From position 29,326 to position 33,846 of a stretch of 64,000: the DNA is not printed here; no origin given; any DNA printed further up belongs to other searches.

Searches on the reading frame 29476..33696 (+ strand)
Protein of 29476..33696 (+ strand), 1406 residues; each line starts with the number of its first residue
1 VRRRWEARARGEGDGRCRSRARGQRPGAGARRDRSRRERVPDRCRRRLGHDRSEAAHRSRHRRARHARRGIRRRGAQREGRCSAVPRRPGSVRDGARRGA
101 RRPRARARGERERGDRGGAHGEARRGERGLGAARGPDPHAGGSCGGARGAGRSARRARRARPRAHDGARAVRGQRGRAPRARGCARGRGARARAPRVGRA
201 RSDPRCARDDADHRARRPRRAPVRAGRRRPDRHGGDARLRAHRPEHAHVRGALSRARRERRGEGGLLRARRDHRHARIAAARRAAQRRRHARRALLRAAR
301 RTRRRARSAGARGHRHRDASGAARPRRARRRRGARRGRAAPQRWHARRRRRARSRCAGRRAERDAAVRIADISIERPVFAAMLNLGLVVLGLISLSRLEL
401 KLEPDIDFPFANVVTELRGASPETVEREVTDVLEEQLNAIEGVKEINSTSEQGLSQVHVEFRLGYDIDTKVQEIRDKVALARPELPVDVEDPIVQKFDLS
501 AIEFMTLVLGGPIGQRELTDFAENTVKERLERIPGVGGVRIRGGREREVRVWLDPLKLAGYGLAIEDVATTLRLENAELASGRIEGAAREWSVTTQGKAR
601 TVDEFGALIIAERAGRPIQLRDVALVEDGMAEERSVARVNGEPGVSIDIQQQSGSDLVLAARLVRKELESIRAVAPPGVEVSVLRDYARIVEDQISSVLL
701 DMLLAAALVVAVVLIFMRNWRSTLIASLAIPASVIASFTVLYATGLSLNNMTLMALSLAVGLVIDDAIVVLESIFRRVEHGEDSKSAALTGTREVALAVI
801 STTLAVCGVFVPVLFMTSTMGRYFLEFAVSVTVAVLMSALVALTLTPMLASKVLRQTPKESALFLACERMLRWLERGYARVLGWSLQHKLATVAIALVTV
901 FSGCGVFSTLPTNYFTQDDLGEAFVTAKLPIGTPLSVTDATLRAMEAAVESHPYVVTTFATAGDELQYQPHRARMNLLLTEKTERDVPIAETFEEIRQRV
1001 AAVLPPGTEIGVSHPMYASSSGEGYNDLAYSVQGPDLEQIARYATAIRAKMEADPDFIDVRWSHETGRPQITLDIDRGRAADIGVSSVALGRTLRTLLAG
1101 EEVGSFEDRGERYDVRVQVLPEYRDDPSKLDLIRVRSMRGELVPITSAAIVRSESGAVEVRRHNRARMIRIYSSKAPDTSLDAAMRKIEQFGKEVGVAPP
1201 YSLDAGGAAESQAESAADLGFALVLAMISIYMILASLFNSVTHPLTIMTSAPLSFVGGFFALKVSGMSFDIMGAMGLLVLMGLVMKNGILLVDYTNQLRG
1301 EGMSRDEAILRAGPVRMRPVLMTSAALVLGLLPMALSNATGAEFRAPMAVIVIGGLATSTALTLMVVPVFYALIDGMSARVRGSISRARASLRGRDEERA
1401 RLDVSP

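Call 16: search_protein_families(library=pfam, proteins=[window:29476-33696:+], max_evalue=0.001)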
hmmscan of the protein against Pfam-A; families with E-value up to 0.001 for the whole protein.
window:29476-33696:+ (1406 aa): 1 family
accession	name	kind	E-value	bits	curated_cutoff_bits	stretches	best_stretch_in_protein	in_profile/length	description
PF00873.25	ACR_tran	-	2.1e-272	906.8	28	1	370-1374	2-1020/1021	AcrB/AcrD/AcrF family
